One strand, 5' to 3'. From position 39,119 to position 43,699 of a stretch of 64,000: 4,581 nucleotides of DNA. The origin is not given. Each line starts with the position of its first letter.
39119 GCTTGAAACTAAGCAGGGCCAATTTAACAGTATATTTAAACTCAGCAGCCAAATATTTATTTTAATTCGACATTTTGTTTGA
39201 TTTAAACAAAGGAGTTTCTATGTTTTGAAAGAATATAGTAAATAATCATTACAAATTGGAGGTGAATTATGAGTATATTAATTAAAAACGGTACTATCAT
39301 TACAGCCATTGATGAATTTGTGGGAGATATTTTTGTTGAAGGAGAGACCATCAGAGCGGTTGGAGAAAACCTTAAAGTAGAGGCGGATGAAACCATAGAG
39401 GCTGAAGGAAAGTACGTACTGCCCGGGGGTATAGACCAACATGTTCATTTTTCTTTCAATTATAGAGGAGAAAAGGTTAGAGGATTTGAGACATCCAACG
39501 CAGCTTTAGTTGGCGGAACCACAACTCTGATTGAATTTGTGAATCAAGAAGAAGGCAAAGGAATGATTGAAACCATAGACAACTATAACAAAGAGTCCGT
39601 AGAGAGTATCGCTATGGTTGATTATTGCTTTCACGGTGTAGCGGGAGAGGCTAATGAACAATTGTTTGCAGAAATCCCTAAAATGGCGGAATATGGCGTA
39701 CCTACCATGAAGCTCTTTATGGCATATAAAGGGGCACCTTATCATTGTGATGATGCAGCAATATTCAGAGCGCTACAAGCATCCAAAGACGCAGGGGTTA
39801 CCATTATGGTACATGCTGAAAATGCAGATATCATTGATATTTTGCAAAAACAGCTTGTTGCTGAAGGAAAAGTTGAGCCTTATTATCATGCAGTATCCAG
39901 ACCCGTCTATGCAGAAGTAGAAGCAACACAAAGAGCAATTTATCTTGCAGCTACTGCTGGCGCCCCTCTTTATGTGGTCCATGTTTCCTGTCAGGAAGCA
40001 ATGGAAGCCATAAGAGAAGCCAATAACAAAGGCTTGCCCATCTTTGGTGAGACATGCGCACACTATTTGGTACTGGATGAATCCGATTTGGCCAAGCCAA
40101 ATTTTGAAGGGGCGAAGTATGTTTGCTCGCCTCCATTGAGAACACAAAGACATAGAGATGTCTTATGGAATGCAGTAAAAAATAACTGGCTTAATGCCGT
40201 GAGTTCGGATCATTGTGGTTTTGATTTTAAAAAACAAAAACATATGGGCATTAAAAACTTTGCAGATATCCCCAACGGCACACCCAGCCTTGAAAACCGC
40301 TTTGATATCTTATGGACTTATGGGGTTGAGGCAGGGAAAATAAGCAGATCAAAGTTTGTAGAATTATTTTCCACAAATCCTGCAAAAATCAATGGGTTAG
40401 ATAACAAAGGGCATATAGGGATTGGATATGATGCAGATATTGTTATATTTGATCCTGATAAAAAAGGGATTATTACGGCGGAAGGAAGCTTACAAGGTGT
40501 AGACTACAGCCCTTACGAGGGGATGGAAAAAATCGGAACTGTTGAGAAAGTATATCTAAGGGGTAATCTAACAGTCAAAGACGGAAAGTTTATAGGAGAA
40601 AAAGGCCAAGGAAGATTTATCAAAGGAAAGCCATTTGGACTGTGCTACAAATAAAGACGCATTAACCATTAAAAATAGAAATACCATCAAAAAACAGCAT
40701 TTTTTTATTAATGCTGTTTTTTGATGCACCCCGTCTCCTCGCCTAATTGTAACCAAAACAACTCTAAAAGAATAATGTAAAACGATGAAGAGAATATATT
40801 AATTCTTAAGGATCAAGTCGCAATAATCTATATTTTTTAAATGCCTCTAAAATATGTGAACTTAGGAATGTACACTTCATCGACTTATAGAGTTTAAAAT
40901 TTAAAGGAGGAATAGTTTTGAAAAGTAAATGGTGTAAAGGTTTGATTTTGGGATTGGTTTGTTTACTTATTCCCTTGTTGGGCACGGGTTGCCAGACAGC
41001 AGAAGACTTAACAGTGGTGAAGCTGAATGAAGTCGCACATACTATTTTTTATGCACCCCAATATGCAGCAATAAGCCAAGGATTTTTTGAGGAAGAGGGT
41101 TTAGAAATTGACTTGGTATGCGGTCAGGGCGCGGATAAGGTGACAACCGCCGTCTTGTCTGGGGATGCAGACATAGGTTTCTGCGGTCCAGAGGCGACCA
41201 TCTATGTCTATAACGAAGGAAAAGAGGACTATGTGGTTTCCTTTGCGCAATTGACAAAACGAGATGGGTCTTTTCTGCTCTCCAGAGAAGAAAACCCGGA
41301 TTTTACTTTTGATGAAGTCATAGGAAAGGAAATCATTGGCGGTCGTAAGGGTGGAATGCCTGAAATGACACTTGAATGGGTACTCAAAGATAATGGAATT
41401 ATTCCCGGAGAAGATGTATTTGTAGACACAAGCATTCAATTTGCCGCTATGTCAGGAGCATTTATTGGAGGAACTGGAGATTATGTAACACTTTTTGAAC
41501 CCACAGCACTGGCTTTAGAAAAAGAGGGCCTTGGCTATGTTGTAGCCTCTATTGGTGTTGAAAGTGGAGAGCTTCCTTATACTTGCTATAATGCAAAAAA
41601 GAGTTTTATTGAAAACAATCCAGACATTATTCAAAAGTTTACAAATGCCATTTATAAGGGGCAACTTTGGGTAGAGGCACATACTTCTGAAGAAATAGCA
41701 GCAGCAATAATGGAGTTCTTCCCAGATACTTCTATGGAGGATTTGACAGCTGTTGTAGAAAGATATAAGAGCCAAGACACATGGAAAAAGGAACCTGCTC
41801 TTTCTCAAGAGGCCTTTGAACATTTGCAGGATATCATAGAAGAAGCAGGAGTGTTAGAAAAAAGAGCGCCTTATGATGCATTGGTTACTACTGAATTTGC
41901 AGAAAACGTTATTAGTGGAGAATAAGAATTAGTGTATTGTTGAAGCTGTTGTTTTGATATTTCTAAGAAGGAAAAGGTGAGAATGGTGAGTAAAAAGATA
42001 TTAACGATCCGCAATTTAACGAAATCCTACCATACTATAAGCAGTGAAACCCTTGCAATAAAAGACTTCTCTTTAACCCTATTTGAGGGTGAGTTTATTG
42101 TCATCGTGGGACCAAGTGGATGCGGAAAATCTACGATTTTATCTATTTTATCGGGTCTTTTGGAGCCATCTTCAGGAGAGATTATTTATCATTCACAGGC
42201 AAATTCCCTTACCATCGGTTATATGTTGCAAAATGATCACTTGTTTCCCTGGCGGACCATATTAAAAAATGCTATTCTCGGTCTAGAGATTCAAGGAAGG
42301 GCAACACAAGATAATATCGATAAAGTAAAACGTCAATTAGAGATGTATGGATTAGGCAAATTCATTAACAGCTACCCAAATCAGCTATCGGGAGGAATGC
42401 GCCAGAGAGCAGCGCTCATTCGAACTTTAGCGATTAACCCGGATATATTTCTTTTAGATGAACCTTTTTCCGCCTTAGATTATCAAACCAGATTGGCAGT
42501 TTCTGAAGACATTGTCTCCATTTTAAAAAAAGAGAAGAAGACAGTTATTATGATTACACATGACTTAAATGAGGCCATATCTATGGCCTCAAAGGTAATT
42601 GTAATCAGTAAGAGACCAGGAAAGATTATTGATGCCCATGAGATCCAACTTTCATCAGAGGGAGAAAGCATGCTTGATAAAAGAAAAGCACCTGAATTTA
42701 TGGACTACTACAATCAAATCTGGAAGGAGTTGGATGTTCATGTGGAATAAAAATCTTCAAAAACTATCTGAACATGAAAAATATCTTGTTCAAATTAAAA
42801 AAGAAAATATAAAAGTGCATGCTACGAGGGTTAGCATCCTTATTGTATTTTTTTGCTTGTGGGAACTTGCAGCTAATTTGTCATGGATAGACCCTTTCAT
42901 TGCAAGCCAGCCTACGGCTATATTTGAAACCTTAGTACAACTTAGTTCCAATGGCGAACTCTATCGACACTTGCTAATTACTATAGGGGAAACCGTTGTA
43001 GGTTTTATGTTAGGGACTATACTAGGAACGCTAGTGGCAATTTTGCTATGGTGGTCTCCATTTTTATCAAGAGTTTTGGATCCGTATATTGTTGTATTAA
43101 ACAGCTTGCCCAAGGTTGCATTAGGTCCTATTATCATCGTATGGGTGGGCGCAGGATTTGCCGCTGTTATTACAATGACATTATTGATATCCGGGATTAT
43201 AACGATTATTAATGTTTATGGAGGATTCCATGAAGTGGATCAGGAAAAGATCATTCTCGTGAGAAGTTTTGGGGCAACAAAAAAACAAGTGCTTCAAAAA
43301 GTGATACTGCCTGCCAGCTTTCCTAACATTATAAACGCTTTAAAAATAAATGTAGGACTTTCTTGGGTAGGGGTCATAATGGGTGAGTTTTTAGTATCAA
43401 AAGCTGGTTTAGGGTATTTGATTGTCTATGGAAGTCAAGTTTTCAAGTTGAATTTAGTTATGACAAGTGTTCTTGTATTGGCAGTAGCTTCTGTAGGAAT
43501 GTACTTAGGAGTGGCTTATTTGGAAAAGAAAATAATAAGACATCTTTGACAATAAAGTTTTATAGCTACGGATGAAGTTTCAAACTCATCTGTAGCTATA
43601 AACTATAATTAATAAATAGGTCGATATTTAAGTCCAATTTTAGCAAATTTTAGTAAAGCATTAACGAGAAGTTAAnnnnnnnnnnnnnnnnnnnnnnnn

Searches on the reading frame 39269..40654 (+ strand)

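Call 99: search_protein_families(library=pfam, proteins=[window:39269-40654:+], max_evalue=0.00001)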
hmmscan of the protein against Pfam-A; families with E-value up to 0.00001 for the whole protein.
window:39269-40654:+ (461 aa): 2 families
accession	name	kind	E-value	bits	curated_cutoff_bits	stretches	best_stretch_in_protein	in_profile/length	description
PF01979.26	Amidohydro_1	-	1.4e-24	87.4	25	1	49-434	1-344/345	Amidohydrolase family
PF07969.17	Amidohydro_3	-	3.8e-15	56.8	29.7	1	356-397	405-447/472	Amidohydrolase family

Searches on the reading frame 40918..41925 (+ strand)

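Call 99: search_protein_families(library=pfam, proteins=[window:40918-41925:+], max_evalue=0.00001)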
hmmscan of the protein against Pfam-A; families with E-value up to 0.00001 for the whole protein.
window:40918-41925:+ (335 aa): 2 families
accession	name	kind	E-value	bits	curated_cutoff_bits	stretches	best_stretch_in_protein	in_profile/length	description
PF09084.16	NMT1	-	5.4e-20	72.7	20.5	1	46-255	5-212/216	NMT1/THI5 like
PF13379.11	NMT1_2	-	7.5e-13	49.3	24.7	1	45-264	18-250/252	NMT1-like family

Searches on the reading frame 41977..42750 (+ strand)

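Call 99: search_protein_families(library=pfam, proteins=[window:41977-42750:+], max_evalue=0.00001)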
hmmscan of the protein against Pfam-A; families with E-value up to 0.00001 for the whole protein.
window:41977-42750:+ (257 aa): 3 families
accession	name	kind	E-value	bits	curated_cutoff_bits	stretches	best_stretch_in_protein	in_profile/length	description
PF00005.33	ABC_tran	-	6.8e-31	108.1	25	1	29-164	2-136/137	ABC transporter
PF13304.12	AAA_21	-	1e-09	39.3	27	0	133-198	234-301/304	AAA domain, putative AbiEii toxin, Type IV TA system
PF02463.25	SMC_N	-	4.5e-07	30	40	0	35-212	21-213/220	RecF/RecN/SMC N terminal domain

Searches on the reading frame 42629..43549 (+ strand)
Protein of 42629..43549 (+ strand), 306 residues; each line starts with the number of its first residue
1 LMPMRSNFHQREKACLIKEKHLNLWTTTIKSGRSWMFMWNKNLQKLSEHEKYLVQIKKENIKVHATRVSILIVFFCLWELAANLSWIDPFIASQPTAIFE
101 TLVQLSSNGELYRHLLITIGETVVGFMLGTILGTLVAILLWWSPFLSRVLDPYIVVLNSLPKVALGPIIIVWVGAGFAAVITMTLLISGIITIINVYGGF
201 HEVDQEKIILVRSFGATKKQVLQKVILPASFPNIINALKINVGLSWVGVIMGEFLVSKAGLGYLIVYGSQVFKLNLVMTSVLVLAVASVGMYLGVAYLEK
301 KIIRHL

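Call 99: search_protein_families(library=pfam, proteins=[window:42629-43549:+], max_evalue=0.00001)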
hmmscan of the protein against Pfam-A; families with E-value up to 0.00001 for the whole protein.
window:42629-43549:+ (306 aa): 1 family
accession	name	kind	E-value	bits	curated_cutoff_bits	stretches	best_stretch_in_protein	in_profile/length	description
PF00528.27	BPD_transp_1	-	4.3e-27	95.5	26.4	1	129-302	1-182/184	Binding-protein-dependent transport system inner membrane component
